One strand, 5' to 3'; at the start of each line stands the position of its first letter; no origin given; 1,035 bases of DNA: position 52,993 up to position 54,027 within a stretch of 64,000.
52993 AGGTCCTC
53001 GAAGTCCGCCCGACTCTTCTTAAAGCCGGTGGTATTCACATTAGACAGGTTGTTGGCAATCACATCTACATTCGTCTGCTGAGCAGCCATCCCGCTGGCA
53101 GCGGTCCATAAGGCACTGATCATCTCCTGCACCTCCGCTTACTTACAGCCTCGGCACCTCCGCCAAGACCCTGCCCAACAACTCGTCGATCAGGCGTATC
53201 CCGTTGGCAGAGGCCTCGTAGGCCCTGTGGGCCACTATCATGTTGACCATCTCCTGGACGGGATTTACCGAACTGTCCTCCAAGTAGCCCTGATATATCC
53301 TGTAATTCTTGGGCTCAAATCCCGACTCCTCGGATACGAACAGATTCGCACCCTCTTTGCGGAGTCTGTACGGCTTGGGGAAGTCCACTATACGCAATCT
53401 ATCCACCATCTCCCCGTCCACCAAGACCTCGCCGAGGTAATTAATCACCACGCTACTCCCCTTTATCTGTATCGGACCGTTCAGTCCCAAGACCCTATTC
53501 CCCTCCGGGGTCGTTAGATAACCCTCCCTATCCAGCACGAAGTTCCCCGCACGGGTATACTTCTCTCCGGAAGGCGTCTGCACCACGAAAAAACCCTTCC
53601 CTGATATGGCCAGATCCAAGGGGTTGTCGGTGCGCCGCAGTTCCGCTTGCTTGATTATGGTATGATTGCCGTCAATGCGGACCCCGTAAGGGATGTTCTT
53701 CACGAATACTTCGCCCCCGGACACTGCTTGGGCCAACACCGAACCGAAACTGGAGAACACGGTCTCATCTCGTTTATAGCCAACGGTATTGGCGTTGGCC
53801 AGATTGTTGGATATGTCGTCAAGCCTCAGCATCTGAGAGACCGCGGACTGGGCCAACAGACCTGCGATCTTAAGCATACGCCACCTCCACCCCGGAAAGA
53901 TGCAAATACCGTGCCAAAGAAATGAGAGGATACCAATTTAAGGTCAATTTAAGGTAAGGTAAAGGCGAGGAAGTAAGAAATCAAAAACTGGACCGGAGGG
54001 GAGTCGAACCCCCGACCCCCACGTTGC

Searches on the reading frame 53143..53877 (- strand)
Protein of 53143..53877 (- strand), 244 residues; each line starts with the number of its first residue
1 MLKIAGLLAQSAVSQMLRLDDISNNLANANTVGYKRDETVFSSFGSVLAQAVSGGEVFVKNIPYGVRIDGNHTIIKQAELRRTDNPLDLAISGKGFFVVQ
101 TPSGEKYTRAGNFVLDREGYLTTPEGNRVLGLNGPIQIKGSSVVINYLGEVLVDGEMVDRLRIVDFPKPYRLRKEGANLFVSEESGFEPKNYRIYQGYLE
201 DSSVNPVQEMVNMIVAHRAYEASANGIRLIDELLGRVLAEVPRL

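Call 7: search_protein_families(library=pfam, proteins=[window:53143-53877:-])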
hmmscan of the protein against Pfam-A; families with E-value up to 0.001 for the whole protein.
window:53143-53877:- (244 aa): 3 families
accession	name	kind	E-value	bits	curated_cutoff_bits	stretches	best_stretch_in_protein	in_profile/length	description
PF06429.18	Flg_bbr_C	-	3.3e-15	55.8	23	1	196-238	2-44/46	Flagellar basal body rod FlgEFG protein C-terminal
PF22692.1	LlgE_F_G_D1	-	1.1e-14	54.7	27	1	90-152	1-63/64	Flagellar hook protein FlgE/F/G D1 domain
PF00460.25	Flg_bb_rod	-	1.3e-06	28.7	20.7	1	17-35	13-31/31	Flagella basal body rod protein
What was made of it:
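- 53143..53877 (-): flgF (proximal rod). Call 7.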

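Call 15: find_related_loci(query=window:53143-53877:-, collection=genome_contigs, flank=10000)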
Query window:53143-53877:- (244 aa) in genome_contigs; peptide patterns used: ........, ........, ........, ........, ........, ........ (x = any residue, [..] = any of these).
599 stretches matched a pattern (row limit reached: there are more); 521 encode a relative of the query (tblastn E <= 1e-3); the best 80 are kept; 80 distinct loci.
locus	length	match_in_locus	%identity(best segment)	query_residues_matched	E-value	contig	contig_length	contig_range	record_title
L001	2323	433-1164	67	1-244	8e-110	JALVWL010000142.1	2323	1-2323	MAG: Candidatus Omnitrophota bacterium isolate M10_metabat2_scaf2bin.014 M10_NODE_36240_length_2323_cov_3.401639, whole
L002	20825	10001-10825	40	9-244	2e-53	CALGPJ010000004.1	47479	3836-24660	MAG: uncultured Spirochaetia bacterium isolate N1_Bin_METABAT__167_1 genome assembly, contig: c_000001159459, whole geno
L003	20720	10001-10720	42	4-244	7e-52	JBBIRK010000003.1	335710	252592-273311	MAG: Candidatus Zixiibacteriota bacterium isolate STS170223_bin_348 NODE_18_length_335710_cov_14.824159, whole genome sh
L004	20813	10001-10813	37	9-241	2e-50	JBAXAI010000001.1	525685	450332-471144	MAG: Spirochaetales bacterium isolate ELA137 MAG137_1, whole genome shotgun sequence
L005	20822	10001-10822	38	9-244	3e-50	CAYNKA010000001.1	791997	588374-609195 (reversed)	MAG TPA_asm: uncultured Spirochaetaceae bacterium isolate binchicken_co20_228 genome assembly, contig: NODE_2_length_791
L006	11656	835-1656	38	9-244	4e-50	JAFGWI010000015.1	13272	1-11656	MAG: Spirochaetales bacterium isolate ZodW_Metabat.242 k87_1066241, whole genome shotgun sequence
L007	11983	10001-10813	37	9-241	1e-49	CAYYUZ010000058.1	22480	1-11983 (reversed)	MAG TPA_asm: uncultured Spirochaetales bacterium isolate binchicken_co54_357 genome assembly, contig: NODE_4016_length_2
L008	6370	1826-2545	39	4-244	4e-48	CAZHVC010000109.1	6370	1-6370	MAG TPA_asm: uncultured Ignavibacteria bacterium isolate binchicken_co274_505 genome assembly, contig: NODE_28777_length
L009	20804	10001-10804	40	9-238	5e-48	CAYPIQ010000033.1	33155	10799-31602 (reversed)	MAG TPA_asm: uncultured Spirochaetales bacterium isolate binchicken_co379_68 genome assembly, contig: NODE_522_length_33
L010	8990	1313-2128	38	9-243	2e-47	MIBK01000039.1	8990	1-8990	MAG: Spirochaetes bacterium RBG_16_67_19 RBG_16_scaffold_13530, whole genome shotgun sequence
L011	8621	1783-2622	39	9-244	2e-47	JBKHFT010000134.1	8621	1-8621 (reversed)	MAG: Alkalispirochaeta sp. isolate D1M05_7 NODE_7644_length_8621_cov_6.161686, whole genome shotgun sequence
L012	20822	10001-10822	37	9-244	7e-47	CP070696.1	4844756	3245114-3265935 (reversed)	MAG: Spirochaetaceae bacterium isolate bin59 chromosome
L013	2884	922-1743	37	9-244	4e-47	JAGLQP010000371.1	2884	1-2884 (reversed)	MAG: Spirochaetales bacterium isolate RS_8_6 ROV157_8.bin.6.fa_371, whole genome shotgun sequence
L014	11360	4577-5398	36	9-244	9e-47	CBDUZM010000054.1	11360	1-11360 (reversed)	MAG TPA_asm: uncultured Spirochaetaceae bacterium isolate SRR22302360_concoct_114 genome assembly, contig: ERZ25073602.1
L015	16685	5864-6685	36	9-244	7e-47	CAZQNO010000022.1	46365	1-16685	MAG TPA_asm: uncultured Spirochaetaceae bacterium isolate binchicken_co8_343 genome assembly, contig: NODE_751_length_46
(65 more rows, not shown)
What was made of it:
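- Tried and rejected: The Omnitrophota assignment therefore rests on one named MAG at 67% FlgF identity (call 15).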

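Call 19: find_related_loci(query=window:53143-53877:-, collection=metagenome_contigs, flank=10000)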
Query window:53143-53877:- (244 aa) in metagenome_contigs; peptide patterns used: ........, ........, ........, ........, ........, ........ (x = any residue, [..] = any of these).
600 stretches matched a pattern (row limit reached: there are more); 509 encode a relative of the query (tblastn E <= 1e-3); the best 80 are kept; 80 distinct loci.
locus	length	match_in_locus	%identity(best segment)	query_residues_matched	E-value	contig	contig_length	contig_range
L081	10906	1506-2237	66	1-244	8e-112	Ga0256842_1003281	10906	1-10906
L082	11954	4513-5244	67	1-244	2e-111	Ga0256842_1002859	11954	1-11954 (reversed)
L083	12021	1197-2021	41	9-244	2e-55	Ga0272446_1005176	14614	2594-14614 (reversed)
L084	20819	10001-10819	40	9-243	2e-49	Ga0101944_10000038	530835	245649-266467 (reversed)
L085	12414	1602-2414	38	9-241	2e-49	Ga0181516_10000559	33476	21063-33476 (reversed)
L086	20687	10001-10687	39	15-244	6e-49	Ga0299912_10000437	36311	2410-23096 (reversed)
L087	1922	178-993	38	9-243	3e-49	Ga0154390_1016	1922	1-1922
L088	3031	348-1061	41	10-244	2e-48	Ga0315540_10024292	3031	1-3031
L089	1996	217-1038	36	9-244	1e-48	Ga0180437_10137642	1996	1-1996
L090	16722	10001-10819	38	9-243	2e-47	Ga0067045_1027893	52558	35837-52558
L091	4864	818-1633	38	9-243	1e-47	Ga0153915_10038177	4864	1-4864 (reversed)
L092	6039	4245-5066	38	9-244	2e-47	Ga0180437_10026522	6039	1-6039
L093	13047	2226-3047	37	9-244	5e-47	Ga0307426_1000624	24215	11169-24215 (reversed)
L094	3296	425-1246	38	9-244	2e-47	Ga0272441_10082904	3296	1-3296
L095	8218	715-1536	37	9-244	3e-47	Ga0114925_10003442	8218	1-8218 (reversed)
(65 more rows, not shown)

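Call 32: find_encoding_contigs(protein=window:53143-53877:-, flank=10000, max_places=6)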
Protein window:53143-53877:- (244 aa): 3 contigs read that carry it; 1 place shown.
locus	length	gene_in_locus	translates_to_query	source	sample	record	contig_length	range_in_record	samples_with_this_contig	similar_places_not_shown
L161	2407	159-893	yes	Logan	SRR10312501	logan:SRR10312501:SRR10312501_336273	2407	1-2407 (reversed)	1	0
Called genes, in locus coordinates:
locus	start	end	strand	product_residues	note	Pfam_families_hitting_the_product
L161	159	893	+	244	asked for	PF00460:Flg_bb_rod (weak), PF22692:LlgE_F_G_D1, PF06429:Flg_bbr_C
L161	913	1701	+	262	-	PF00460:Flg_bb_rod, PF22692:LlgE_F_G_D1, PF06429:Flg_bbr_C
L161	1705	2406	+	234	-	?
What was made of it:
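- Tried and rejected: The FlgF look-up returned only a 2.4-kb Logan contig (call 32).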

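Call 33: find_homologous_proteins(query=window:53143-53877:-, max_evalue=1e-30)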
Query window:53143-53877:- (244 aa): 452 proteins with E <= 1e-30 among 2520 candidates; the best 120 are listed.
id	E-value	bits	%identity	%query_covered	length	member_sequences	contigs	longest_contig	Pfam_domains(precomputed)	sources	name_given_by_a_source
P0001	4.5e-142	489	91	100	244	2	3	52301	PF06429.19,PF00460.26,PF22692.2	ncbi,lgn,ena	-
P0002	5.0e-109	381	72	100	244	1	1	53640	PF06429.19,PF00460.26,PF22692.2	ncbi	-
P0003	3.8e-104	365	67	100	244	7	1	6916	PF06429.19,PF00460.26,PF22692.2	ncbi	-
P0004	2.6e-103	363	67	100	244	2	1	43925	PF06429.19,PF00460.26,PF22692.2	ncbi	-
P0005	8.4e-98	345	66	100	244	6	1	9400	PF06429.19,PF00460.26,PF22692.2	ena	-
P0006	6.1e-90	319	63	100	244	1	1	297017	PF06429.19,PF00460.26,PF22692.2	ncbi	-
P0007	1.4e-53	200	38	76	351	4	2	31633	PF06429.19,PF00460.26,PF22692.2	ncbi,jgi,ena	-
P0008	7.9e-53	197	46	98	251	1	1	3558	PF06429.19,PF00460.26,PF22692.2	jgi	jgi:flagellar basal-body rod protein FlgG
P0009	6.5e-52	194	36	80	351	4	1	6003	PF06429.19,PF00460.26,PF22692.2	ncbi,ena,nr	ncbi:MAG: flagellar hook-basal body protein [Firmicutes bacterium]|nr:flagellar hook-basal body prot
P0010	1.5e-51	193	42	74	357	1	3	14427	PF06429.19,PF00460.26,PF22692.2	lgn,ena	-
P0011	2.3e-51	193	46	97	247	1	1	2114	PF06429.19,PF00460.26,PF22692.2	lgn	-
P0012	4.5e-51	192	46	95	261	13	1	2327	PF06429.19,PF00460.26,PF22692.2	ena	-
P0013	2.3e-49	186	42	97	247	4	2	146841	PF06429.19,PF00460.26,PF22692.2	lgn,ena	-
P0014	2.8e-49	186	43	98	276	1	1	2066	PF06429.19,PF00460.26,PF22692.2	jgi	-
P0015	3.6e-49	186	43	98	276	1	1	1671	PF06429.19,PF00460.26,PF22692.2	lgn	-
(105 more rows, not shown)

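Call 34: find_encoding_contigs(protein=P0001, flank=10000, max_places=2)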
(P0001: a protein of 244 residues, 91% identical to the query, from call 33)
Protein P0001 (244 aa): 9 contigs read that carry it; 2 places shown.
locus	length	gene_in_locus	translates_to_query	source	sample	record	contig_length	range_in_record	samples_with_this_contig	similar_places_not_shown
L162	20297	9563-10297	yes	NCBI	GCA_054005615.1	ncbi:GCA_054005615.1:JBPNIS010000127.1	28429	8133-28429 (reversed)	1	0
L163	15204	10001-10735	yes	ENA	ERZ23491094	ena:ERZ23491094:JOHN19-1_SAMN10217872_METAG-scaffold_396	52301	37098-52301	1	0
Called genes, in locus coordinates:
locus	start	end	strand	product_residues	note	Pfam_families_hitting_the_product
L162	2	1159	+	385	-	?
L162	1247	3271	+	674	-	PF00343:Phosphorylase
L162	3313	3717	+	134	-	PF02577:BFN_dom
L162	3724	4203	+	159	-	PF00149:Metallophos (weak), PF12850:Metallophos_2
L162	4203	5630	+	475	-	PF01743:PolyA_pol, PF01966:HD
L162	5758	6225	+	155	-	PF27746:Small_heat_shock_put (weak), PF00011:HSP20, PF17886:ArsA_HSP20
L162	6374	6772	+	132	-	PF02566:OsmC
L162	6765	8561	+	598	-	PF00023:Ank (faint), PF13637:Ank_4 (faint), PF13606:Ank_3 (faint), PF13857:Ank_5 (faint), PF12796:Ank_2 (weak)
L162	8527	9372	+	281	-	PF01988:VIT1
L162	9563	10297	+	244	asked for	PF00460:Flg_bb_rod (weak), PF22692:LlgE_F_G_D1, PF06429:Flg_bbr_C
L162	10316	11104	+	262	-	PF00460:Flg_bb_rod, PF22692:LlgE_F_G_D1, PF06429:Flg_bbr_C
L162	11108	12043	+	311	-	PF08666:SAF (faint), PF13144:ChapFlgA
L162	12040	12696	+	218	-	PF02107:FlgH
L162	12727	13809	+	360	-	PF02119:FlgI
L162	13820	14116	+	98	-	PF10135:Rod-binding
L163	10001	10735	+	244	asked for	PF00460:Flg_bb_rod (weak), PF22692:LlgE_F_G_D1, PF06429:Flg_bbr_C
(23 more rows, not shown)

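Call 35: find_encoding_contigs(protein=P0002, flank=10000, max_places=2)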
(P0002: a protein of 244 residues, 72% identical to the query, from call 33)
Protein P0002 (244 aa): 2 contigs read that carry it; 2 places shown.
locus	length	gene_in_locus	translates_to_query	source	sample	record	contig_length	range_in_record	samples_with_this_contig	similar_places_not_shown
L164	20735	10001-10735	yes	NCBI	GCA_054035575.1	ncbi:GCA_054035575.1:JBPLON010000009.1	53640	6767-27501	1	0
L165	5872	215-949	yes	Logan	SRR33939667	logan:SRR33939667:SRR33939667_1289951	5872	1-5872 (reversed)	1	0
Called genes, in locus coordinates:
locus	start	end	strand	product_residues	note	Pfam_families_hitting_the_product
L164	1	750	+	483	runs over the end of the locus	PF01743:PolyA_pol, PF12627:PolyA_pol_RNAbd (weak), PF01966:HD (weak), PF13735:tRNA_NucTran2_2 (faint)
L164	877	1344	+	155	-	PF00011:HSP20, PF27746:Small_heat_shock_put (weak), PF17886:ArsA_HSP20 (weak)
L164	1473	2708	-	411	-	PF01637:ATPase_2 (faint), PF13173:AAA_14, PF13401:AAA_22 (weak), PF13635:DUF4143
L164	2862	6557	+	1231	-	PF01326:PPDK_N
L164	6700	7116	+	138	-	PF02566:OsmC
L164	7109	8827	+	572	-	PF13606:Ank_3 (faint), PF13857:Ank_5 (faint), PF13637:Ank_4 (faint), PF00023:Ank (faint), PF12796:Ank_2 (weak)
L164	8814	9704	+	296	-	PF01988:VIT1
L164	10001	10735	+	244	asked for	PF00460:Flg_bb_rod, PF22692:LlgE_F_G_D1, PF06429:Flg_bbr_C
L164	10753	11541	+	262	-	PF00460:Flg_bb_rod, PF22692:LlgE_F_G_D1, PF06429:Flg_bbr_C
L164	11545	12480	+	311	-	PF08666:SAF (weak), PF13144:ChapFlgA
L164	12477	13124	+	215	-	PF02107:FlgH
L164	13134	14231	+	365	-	PF02119:FlgI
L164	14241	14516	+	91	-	PF10135:Rod-binding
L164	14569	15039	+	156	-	PF05130:FlgN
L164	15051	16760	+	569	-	PF00460:Flg_bb_rod (weak), PF22638:FlgK_D1, PF06429:Flg_bbr_C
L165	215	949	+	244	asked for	PF00460:Flg_bb_rod, PF22692:LlgE_F_G_D1, PF06429:Flg_bbr_C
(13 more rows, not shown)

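Call 36: find_encoding_contigs(protein=P0004, flank=10000, max_places=2)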
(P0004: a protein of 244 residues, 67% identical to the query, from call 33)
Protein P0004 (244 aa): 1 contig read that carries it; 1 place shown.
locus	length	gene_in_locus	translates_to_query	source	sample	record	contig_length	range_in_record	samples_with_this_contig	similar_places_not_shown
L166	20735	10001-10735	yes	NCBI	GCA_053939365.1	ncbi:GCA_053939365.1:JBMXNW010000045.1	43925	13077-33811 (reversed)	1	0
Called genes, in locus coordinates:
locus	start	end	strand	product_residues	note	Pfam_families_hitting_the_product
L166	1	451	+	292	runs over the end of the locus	PF02154:FliM, PF01052:FliMN_C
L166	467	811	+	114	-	PF28396:SepQ_C (weak), PF01052:FliMN_C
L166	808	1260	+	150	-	PF04347:FliO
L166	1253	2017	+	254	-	PF00813:FliP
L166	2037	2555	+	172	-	PF07963:N_methyl (weak), PF11612:T2SSJ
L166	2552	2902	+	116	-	-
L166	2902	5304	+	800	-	PF03065:Glyco_hydro_57, PF12055:DUF3536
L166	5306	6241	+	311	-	PF02154:FliM, PF01052:FliMN_C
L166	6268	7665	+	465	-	PF13522:GATase_6, PF13537:GATase_7, PF00156:Pribosyltran (weak)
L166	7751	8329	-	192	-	PF00210:Ferritin, PF02915:Rubrerythrin, PF21349:RUBY_RBDX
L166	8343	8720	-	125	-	PF06397:Desulfoferrod_N, PF01880:Desulfoferrodox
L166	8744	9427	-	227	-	PF00578:AhpC-TSA, PF08534:Redoxin, PF10417:1-cysPrx_C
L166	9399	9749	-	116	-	PF01475:FUR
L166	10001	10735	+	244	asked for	PF00460:Flg_bb_rod, PF22692:LlgE_F_G_D1, PF06429:Flg_bbr_C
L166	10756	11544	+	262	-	PF00460:Flg_bb_rod, PF22692:LlgE_F_G_D1, PF06429:Flg_bbr_C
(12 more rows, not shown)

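Call 37: find_encoding_contigs(protein=P0006, flank=10000, max_places=2)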
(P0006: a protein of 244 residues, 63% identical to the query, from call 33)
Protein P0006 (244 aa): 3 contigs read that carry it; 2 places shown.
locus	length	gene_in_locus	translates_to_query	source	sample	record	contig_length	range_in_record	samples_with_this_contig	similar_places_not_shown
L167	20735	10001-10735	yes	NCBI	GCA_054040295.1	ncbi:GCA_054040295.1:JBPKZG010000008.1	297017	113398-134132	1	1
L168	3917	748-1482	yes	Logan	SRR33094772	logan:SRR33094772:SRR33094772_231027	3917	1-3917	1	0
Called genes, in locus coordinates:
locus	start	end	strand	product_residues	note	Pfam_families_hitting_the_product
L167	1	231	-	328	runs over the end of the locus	PF04055:Radical_SAM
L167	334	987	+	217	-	PF13489:Methyltransf_23, PF07021:MetW (weak), PF01209:Ubie_methyltran, PF13847:Methyltransf_31, PF08241:Methyltransf_11, PF08242:Methyltransf_12, PF13649:Methyltransf_25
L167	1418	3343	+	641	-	PF02867:Ribonuc_red_lgC, PF12637:TSCPD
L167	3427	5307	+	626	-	PF01134:GIDA, PF12831:FAD_oxidored (faint), PF21680:GIDA_C_1st, PF13932:SAM_GIDA_C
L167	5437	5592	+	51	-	PF11295:DUF3096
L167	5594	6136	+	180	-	PF11612:T2SSJ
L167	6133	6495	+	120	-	-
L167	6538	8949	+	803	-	PF03065:Glyco_hydro_57, PF12055:DUF3536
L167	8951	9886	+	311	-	PF02154:FliM, PF01052:FliMN_C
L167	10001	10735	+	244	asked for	PF00460:Flg_bb_rod, PF22692:LlgE_F_G_D1, PF06429:Flg_bbr_C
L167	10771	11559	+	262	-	PF00460:Flg_bb_rod, PF22692:LlgE_F_G_D1, PF06429:Flg_bbr_C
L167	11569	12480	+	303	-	PF08666:SAF (faint), PF13144:ChapFlgA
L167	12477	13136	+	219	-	PF02107:FlgH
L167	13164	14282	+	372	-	PF02119:FlgI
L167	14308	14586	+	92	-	PF10135:Rod-binding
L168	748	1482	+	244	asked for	PF00460:Flg_bb_rod, PF22692:LlgE_F_G_D1, PF06429:Flg_bbr_C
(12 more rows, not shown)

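Call 69: search_protein_families(library=ncbifam, proteins=[window:53143-53877:-], max_evalue=0.00001)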
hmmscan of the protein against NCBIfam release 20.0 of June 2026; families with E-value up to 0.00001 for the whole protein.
window:53143-53877:- (244 aa): 24 families
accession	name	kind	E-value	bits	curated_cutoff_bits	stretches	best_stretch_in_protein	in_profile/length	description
TIGR03506.1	FlgEFG_subfam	subfamily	1.2e-58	199.5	70.25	2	13-129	11-121/351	flagellar hook-basal body complex protein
TIGR02490.1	flgF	equivalog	7.5e-54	182.6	178.5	1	11-221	7-218/218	flagellar basal-body rod protein FlgF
NF009331.1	PRK12689.1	equivalog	1.8e-45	155.1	347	1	7-235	9-242/252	flagellar basal-body rod protein FlgF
NF009332.0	PRK12690.1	equivalog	4.5e-43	147.3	288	1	16-225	16-220/239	flagellar hook-basal body complex protein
TIGR02488.1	flgG_G_neg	equivalog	1.2e-40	139.6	252.75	1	14-237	11-255/259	flagellar basal-body rod protein FlgG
NF009278.1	PRK12636.1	equivalog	8.3e-35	120.6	350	1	18-235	18-256/263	flagellar basal body rod protein FlgG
NF009280.2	PRK12640.1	subfamily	1.1e-33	116.9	210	1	12-231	12-233/246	flagellar basal body rod protein FlgF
NF009282.1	PRK12642.1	equivalog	2.1e-31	109.1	242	1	10-228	12-224/239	flagellar basal-body rod protein FlgF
NF004238.1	PRK05682.1-1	equivalog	4.2e-30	105.3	400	1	18-133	16-125/414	flagellar hook protein FlgE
NF004241.1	PRK05682.1-5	equivalog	1.1e-29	103.9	469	1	17-133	17-139/446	flagellar hook protein FlgE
NF009456.0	PRK12816.1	equivalog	3.3e-29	102.4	416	1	12-237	12-259/264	flagellar basal body rod protein FlgG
NF004243.1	PRK05682.2-2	equivalog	2.2e-27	96.2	801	1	15-133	17-128/420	flagellar hook protein FlgE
NF004242.0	PRK05682.2-1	equivalog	5.3e-27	94.7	365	1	5-131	12-129/422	flagellar hook protein FlgE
NF005286.1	PRK06803.1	equivalog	2.1e-25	89.7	467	1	17-132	15-119/402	flagellar hook protein FlgE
NF040922.1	flgE_Caulobact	equivalog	3.1e-20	72.7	750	1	5-126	12-128/505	flagellar hook protein FlgE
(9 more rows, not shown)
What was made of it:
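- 53143..53877 (-): Call 69: TIGR02490 182.6 bits, above the cutoff of 178.5.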
